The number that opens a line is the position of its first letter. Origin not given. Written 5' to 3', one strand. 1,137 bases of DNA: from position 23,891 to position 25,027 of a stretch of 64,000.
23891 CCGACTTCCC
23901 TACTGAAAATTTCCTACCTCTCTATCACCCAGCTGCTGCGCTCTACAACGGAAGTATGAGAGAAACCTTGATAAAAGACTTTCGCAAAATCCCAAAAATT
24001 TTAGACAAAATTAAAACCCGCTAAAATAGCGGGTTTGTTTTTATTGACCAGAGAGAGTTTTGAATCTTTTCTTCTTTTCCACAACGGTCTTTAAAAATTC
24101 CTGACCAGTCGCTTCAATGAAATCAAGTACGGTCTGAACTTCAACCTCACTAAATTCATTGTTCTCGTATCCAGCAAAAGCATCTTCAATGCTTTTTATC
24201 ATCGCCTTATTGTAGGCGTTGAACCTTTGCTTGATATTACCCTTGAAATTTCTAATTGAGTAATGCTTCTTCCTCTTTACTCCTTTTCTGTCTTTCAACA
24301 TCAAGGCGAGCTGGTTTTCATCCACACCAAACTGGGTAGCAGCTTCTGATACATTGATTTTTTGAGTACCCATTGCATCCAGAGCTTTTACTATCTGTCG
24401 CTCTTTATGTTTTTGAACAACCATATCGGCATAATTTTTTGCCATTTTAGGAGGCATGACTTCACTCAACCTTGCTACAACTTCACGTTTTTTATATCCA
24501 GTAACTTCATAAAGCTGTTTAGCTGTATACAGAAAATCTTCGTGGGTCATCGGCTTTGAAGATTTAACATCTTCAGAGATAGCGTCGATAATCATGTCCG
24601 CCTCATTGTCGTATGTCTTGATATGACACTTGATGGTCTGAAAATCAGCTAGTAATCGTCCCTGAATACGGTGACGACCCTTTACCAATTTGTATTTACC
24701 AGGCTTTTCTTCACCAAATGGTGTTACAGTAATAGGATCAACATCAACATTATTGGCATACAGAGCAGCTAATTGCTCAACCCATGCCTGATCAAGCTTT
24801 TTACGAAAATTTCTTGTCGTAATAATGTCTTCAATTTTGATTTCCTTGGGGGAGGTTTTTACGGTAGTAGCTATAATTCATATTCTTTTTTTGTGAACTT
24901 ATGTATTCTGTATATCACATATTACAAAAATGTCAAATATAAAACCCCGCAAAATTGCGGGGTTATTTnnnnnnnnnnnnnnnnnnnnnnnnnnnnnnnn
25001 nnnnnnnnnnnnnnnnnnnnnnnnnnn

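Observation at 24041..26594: Two-gene module: unknown 541-aa protein plus ParB-like nuclease/HTH protein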

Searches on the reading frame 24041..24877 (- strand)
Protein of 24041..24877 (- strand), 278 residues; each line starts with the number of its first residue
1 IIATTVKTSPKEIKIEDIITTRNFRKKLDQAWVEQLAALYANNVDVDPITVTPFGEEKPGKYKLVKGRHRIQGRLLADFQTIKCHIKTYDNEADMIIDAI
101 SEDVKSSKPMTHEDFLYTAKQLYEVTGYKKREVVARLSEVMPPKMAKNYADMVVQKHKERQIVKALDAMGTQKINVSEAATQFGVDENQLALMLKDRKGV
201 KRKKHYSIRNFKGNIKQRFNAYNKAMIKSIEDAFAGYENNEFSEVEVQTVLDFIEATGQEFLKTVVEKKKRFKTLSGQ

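Call 5: search_protein_families(library=pfam, proteins=[window:24041-24877:-], max_evalue=0.1)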
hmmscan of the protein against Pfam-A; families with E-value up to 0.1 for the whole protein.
window:24041-24877:- (278 aa): 5 families
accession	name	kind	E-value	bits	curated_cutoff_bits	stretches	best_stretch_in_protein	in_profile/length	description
PF02195.25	ParB_N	-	0.00091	19.7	26.3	1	11-104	4-94/95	ParB N-terminal domain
PF16514.10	NADH-UOR_E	-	0.013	16.3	25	1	204-263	2-59/74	putative NADH-ubiquinone oxidoreductase chain E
PF12296.13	HsbA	-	0.041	14.8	33.5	0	207-275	21-95/121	Hydrophobic surface binding protein A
PF11226.13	DUF3022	-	0.066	13.9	30.6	0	160-236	16-93/105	Protein of unknown function (DUF3022)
PF00543.27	P-II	-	0.083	13.7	25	0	152-181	6-34/102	Nitrogen regulatory protein P-II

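Call 8: search_protein_families(library=phrogs, proteins=[window:24041-24877:-], max_evalue=0.1)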
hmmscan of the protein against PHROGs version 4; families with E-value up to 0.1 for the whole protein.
window:24041-24877:- (278 aa): 6 families
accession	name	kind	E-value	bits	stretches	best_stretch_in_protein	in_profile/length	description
phrog_1033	-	DNA, RNA and nucleotide metabolism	7.5e-14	53.2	1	8-110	36-139/334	ParB-like partition protein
phrog_3264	-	DNA, RNA and nucleotide metabolism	9.8e-11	42.8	1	11-237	50-232/337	ParB-like partition protein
phrog_4715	-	DNA, RNA and nucleotide metabolism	5.4e-10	39.3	1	10-147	147-274/630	ParB-like partition protein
phrog_3951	-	unknown function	0.0052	17.3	1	30-250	41-207/301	-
phrog_141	-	head and packaging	0.073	13.5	0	107-142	5-41/183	terminase small subunit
phrog_7097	-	unknown function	0.088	13.6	0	87-169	17-97/102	-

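Call 9: find_homologous_proteins(query=window:24044-24877:-)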
Query window:24044-24877:- (278 aa): 4 proteins with E <= 0.001 among 395 candidates.
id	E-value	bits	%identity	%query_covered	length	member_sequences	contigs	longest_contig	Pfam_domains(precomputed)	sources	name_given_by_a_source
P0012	2.2e-174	596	99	100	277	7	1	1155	PF02195.27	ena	-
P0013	2.8e-152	523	85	98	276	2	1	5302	PF02195.27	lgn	-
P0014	1.0e-149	515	85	99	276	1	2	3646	PF02195.27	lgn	-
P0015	7.5e-69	250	47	96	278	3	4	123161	PF02195.27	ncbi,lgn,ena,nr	ncbi:MAG: ParB N-terminal domain-containing protein [Candidatus Pacebacteria bacterium]|nr:ParB N-te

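Call 17: find_encoding_contigs(protein=P0012, flank=2000, max_places=3)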
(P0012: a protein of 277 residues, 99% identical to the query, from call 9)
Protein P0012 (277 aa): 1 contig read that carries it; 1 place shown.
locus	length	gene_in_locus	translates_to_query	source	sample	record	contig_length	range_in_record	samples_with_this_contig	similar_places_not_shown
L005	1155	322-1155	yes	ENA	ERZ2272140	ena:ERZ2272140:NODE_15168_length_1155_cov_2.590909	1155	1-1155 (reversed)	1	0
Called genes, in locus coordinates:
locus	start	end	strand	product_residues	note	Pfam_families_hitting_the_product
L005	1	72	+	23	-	?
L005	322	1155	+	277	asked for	PF02195:ParB_N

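Call 18: search_solved_structures(query=window:24044-24877:-, max_evalue=1, show_alignments=2)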
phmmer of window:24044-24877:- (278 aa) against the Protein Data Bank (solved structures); distinct sequences matched with E-value up to 1: 1.
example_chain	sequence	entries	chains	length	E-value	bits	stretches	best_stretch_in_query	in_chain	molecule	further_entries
8qa8_A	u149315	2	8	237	0.1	15.4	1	47-115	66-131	Transcriptional repressor protein KorB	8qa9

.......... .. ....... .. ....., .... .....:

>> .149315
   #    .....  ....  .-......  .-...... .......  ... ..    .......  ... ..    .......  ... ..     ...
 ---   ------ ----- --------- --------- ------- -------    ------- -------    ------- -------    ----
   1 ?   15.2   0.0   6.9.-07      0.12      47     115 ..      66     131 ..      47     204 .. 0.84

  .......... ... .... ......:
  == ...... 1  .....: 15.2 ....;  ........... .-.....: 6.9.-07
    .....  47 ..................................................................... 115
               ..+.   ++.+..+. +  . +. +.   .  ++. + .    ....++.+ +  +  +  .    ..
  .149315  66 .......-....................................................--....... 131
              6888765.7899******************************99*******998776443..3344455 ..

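Call 19: search_protein_families(library=ncbifam, proteins=[window:24044-24877:-, P0015], max_evalue=0.1)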
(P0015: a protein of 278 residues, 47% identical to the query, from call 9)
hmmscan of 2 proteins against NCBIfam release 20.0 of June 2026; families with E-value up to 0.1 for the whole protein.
window:24044-24877:- (278 aa): 5 families
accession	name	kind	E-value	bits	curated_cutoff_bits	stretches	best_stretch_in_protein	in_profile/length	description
TIGR04285.1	nucleoid_noc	exception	8.3e-05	22.1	315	1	12-97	4-86/255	nucleoid occlusion protein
TIGR00180.1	parB_part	domain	0.00054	19.8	58.45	1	9-108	4-102/186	ParB/RepB/Spo0J family partition protein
NF003217.0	PRK04183.1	equivalog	0.0011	17.8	310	1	110-187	102-178/420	Glu-tRNA(Gln) amidotransferase subunit GatD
TIGR02153.1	gatD_arch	equivalog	0.0011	17.8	324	1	110-187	89-165/405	Glu-tRNA(Gln) amidotransferase subunit GatD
TIGR03600.1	phage_DnaB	exception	0.0081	15.2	498.65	0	13-53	20-60/421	phage replicative helicase, DnaB family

P0015 (278 aa): 6 families
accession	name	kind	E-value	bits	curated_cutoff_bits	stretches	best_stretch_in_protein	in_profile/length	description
TIGR00180.1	parB_part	domain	3.6e-08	33.4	58.45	1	9-102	6-99/186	ParB/RepB/Spo0J family partition protein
TIGR04285.1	nucleoid_noc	exception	5.6e-05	22.6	315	1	9-92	3-84/255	nucleoid occlusion protein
TIGR03734.1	PRTRC_parB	hypoth_equivalog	0.0003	19.5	278.6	1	17-92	3-80/555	PRTRC system ParB family protein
TIGR03454.1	partition_RepB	equivalog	0.0014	18.1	201.5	1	44-93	101-149/325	plasmid partitioning protein RepB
NF010440.0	PRK13866.1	equivalog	0.0017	17.6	522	1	32-89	91-147/336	plasmid partitioning protein RepB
NF009194.0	PRK12542.1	equivalog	0.012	15.8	211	0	220-258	91-129/185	RNA polymerase sigma factor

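Call 36: search_dna_similar(query=P0012, collection=phages, mode=protein, max_evalue=0.001, max_rows=20)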
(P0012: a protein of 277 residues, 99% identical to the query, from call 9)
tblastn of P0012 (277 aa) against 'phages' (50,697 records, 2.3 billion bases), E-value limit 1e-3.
No match.

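Call 37: search_dna_similar(query=P0012, collection=plasmids, mode=protein, max_evalue=0.001, max_rows=20)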
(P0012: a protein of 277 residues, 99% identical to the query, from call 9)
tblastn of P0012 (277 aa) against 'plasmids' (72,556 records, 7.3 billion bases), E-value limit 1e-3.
No match.

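Call 44: find_homologous_proteins(query=A2, max_evalue=0.001)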
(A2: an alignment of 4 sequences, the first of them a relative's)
Query A2 (4 sequences) (277 aa, profile of the alignment): 7 proteins with E <= 0.001 among 5643 candidates.
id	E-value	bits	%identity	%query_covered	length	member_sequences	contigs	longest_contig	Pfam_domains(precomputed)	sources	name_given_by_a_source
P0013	8.9e-162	555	85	98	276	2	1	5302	PF02195.27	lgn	-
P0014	4.3e-161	553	85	100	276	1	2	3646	PF02195.27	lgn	-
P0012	1.4e-160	551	100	100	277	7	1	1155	PF02195.27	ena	-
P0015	1.7e-140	485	46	99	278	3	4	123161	PF02195.27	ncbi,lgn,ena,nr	ncbi:MAG: ParB N-terminal domain-containing protein [Candidatus Pacebacteria bacterium]|nr:ParB N-te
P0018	1.5e-119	417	46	96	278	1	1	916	PF02195.27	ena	-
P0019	3.6e-5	41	34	35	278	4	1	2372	PF17762.9,PF02195.27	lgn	-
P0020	5.3e-4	38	32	38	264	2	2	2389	PF02195.27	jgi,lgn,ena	-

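Call 47: search_solved_structures(query=A2, max_evalue=1, show_alignments=3)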
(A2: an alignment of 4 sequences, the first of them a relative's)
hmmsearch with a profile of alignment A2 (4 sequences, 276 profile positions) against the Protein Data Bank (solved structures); distinct sequences matched with E-value up to 1: 4.
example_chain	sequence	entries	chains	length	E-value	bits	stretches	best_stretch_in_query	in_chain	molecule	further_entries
4umk_A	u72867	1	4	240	0.011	18.3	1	29-198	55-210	PROBABLE CHROMOSOME-PARTITIONING PROTEIN PARB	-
6t1f_A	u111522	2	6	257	0.016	17.8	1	27-103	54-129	Chromosome-partitioning protein ParB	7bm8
8qa8_A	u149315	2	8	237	0.026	17.1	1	45-99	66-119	Transcriptional repressor protein KorB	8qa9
7ol9_A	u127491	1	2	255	0.17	14.4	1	9-95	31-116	Nucleoid occlusion protein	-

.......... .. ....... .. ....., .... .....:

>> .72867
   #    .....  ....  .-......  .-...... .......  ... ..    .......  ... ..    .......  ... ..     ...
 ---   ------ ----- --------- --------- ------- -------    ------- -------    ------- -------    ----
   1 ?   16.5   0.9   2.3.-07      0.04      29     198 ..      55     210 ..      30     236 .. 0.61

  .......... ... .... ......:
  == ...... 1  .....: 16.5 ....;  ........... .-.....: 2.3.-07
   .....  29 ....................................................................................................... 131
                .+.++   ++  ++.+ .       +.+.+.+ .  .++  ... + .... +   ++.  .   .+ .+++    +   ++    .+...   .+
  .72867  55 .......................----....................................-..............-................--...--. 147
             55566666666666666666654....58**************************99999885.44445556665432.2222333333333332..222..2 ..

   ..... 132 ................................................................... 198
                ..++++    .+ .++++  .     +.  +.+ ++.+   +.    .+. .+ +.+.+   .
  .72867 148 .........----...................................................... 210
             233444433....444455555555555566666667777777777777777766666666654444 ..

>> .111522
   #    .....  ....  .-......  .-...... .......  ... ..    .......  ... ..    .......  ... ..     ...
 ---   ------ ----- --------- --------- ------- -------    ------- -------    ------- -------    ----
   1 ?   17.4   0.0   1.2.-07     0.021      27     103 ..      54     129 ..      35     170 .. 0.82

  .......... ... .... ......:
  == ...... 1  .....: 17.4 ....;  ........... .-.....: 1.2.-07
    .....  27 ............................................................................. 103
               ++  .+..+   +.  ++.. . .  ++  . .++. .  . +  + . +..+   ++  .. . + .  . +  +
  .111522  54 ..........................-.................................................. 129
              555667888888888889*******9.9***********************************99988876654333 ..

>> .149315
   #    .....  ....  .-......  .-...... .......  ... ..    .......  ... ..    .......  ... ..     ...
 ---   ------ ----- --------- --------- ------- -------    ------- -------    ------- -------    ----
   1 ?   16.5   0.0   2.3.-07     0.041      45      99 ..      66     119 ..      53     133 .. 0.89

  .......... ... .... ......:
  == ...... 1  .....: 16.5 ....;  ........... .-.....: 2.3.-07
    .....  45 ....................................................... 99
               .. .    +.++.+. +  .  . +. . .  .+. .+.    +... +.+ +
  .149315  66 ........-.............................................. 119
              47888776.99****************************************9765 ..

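Call 81: search_protein_families(library=padloc, proteins=[P0012, P0015], max_evalue=0.01)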
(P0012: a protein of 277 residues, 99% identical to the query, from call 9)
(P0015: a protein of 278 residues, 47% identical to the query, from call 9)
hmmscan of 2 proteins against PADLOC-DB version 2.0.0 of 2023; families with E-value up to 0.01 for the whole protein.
P0012 (277 aa): 0 families

P0015 (278 aa): 0 families

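Call 85: find_related_loci(query=A2, collection=genome_contigs, flank=6000)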
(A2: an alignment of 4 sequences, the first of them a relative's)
Query A2 (277 aa) in genome_contigs; peptide patterns used: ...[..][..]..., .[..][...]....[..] (x = any residue, [..] = any of these).
600 stretches matched a pattern (row limit reached: there are more); 3 encode a relative of the query (tblastn E <= 1e-3); 3 distinct loci.
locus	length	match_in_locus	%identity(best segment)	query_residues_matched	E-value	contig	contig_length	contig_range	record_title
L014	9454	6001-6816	85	6-277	3e-164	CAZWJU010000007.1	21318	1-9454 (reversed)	MAG TPA_asm: uncultured Candidatus Saccharibacteria bacterium isolate SRP278252_co2_131 genome assembly, contig: NODE_49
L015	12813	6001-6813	46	1-272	3e-75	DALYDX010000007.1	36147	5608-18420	MAG TPA_asm: Candidatus Paceibacterota bacterium isolate CTOTU14238 NODE_234_length_36147_cov_14.469495, whole genome sh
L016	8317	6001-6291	34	10-105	8e-8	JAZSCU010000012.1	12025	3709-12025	MAG: Candidatus Nanosyncoccus sp. isolate T1900044602_TS20190068.MAGScoT_cleanbin_000062 SGB_709_k141_585400, whole geno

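Call 86: find_related_loci(query=A2, collection=viral_contigs, flank=6000)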
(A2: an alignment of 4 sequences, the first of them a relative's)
Query A2 (277 aa) in viral_contigs; peptide patterns used: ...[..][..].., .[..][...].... (x = any residue, [..] = any of these).
600 stretches matched a pattern, but none encodes a relative of the query by tblastn (E <= 1e-3).
